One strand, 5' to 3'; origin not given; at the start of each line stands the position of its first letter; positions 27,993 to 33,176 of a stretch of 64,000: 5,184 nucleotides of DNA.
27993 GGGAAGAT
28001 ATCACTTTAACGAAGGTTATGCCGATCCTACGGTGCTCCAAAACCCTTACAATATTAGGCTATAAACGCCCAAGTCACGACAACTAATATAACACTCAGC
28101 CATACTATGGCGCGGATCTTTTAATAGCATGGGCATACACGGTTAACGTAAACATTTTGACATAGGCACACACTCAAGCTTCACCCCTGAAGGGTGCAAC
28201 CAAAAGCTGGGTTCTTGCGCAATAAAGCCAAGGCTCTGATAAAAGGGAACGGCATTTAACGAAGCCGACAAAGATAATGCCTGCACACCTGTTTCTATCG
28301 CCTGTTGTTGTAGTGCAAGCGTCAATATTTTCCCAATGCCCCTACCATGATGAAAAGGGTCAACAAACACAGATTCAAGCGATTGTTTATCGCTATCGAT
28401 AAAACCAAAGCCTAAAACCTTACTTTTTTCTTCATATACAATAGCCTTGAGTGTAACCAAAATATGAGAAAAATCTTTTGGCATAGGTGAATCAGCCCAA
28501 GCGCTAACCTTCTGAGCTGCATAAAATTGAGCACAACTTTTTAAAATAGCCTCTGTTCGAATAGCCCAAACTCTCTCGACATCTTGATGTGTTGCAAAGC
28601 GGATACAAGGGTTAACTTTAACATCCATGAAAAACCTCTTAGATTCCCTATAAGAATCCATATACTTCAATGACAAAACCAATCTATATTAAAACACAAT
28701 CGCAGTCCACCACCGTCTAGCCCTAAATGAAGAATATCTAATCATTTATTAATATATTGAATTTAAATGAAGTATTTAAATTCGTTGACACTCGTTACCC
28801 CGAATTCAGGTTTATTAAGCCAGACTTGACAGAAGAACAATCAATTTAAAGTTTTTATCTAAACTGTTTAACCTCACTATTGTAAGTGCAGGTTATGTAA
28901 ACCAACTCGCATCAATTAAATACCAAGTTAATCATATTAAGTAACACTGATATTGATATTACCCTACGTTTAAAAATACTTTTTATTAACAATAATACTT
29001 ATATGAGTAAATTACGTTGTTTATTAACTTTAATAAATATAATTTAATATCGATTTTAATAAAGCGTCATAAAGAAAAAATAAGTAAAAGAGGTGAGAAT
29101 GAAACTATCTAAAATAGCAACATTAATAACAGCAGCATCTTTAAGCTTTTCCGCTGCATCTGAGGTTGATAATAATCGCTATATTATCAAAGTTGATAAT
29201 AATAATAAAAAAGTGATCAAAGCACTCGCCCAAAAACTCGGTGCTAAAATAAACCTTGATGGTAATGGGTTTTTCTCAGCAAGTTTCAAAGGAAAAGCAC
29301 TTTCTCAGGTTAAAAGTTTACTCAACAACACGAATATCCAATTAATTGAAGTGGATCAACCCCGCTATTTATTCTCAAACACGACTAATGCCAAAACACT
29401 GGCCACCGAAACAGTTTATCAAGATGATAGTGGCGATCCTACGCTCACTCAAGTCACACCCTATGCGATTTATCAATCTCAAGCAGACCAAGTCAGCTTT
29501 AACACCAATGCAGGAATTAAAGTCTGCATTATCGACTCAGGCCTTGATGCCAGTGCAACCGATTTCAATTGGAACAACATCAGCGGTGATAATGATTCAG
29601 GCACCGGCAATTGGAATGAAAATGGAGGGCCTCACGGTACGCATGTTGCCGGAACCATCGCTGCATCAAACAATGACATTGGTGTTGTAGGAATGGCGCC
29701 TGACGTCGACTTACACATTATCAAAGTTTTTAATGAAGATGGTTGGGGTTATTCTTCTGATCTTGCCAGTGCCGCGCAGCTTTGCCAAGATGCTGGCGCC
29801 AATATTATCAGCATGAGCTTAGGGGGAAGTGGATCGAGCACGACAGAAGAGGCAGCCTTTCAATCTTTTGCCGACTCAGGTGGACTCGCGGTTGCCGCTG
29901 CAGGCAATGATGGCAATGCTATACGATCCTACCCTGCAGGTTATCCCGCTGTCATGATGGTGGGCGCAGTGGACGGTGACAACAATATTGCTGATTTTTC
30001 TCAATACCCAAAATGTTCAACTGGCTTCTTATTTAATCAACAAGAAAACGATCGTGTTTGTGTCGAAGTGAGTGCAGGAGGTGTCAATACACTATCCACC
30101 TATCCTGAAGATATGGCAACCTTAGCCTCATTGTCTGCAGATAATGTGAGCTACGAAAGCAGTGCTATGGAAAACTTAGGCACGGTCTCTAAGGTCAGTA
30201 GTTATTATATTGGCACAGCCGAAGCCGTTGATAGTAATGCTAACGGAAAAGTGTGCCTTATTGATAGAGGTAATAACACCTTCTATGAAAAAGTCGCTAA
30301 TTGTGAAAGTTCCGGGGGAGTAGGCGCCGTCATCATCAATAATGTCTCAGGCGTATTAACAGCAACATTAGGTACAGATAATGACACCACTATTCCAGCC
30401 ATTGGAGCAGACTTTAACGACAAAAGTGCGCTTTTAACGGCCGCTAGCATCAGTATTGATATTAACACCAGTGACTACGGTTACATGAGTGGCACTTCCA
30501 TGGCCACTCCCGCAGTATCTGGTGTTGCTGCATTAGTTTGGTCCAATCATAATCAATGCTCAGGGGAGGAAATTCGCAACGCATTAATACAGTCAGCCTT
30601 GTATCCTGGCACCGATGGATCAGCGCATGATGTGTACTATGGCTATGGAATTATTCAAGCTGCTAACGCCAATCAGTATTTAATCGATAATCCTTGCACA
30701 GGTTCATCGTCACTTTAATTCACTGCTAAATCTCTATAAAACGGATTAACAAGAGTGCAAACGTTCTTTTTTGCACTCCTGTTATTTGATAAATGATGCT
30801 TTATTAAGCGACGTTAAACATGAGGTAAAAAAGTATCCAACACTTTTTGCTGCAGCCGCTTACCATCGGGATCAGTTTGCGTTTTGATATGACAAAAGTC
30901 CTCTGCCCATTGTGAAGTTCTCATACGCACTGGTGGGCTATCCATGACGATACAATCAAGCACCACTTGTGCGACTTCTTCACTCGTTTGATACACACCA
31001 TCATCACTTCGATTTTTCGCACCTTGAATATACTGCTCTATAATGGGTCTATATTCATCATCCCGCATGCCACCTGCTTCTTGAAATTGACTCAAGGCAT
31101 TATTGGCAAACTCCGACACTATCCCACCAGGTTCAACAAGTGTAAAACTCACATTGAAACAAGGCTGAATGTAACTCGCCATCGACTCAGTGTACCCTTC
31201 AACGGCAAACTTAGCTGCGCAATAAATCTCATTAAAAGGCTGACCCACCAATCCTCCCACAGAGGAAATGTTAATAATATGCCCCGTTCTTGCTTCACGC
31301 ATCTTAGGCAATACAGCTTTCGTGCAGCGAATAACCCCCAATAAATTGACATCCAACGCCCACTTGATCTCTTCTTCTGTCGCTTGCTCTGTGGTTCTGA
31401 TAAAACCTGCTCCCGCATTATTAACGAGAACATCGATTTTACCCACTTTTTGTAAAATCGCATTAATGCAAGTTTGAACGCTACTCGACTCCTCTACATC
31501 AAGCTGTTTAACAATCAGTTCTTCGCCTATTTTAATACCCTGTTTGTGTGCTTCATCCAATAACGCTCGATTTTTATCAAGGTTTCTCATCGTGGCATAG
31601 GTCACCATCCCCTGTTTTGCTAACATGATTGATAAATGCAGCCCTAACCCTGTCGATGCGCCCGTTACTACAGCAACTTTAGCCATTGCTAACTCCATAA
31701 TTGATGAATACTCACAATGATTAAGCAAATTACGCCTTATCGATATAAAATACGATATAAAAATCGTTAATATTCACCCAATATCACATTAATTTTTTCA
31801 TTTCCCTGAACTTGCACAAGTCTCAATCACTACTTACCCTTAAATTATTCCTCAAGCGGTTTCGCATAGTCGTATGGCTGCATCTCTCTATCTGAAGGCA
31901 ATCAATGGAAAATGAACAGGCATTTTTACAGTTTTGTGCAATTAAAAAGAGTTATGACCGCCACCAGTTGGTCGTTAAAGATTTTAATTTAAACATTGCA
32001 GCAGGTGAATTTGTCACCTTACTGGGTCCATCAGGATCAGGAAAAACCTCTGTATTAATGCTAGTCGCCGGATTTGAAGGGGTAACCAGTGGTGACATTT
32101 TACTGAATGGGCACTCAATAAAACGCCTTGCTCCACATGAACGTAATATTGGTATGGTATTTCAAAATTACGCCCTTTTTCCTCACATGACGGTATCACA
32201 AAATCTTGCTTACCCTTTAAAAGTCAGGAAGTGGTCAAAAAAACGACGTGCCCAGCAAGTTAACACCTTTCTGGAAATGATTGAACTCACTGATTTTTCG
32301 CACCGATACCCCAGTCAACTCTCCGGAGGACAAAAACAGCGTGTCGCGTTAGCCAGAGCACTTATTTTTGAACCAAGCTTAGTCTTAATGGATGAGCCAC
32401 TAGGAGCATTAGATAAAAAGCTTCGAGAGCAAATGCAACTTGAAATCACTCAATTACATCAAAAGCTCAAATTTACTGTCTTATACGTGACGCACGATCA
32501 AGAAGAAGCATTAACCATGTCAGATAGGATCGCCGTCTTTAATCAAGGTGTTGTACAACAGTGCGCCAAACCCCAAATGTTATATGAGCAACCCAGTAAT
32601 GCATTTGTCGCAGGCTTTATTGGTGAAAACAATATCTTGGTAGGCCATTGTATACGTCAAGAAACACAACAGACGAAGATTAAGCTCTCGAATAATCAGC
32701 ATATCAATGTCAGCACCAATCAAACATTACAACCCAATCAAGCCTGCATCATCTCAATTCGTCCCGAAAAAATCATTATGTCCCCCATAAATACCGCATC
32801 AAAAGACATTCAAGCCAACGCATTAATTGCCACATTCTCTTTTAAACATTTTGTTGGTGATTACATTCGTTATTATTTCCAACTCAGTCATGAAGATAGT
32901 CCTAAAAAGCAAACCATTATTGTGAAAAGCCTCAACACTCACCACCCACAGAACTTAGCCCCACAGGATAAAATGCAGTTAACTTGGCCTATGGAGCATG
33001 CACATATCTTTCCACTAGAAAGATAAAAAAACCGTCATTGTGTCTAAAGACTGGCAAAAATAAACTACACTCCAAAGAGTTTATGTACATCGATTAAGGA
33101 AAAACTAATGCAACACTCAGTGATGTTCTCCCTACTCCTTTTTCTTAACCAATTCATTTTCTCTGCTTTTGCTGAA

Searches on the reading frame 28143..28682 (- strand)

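Call 35: search_protein_families(library=pfam, proteins=[window:28143-28682:-], max_evalue=0.001)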
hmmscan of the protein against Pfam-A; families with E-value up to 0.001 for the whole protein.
window:28143-28682:- (179 aa): 4 families
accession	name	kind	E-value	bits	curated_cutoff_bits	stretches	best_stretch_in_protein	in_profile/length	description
PF13673.13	Acetyltransf_10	-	1.1e-15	58.2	23.6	1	57-160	8-114/128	Acetyltransferase (GNAT) domain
PF00583.31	Acetyltransf_1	-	6.1e-12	46.3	20.7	1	52-153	6-116/116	Acetyltransferase (GNAT) family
PF13508.13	Acetyltransf_7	-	4.2e-11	43.5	27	1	81-154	6-83/84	Acetyltransferase (GNAT) domain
PF08445.16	FR47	-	5.2e-05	23.6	22.1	1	93-161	15-85/86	FR47-like protein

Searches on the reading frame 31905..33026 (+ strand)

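Call 34: search_protein_families(library=pfam, proteins=[window:31905-33026:+], max_evalue=0.001)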
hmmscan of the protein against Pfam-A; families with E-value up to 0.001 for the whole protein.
window:31905-33026:+ (373 aa): 3 families
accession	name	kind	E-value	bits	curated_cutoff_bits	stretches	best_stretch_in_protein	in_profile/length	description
PF00005.33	ABC_tran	-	1.6e-35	123.2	25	1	25-166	2-136/137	ABC transporter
PF08402.16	TOBE_2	-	1.4e-06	28.8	21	1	283-369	1-76/76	TOBE domain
PF02463.25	SMC_N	-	2.2e-06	27.7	40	0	115-213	119-213/220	RecF/RecN/SMC N terminal domain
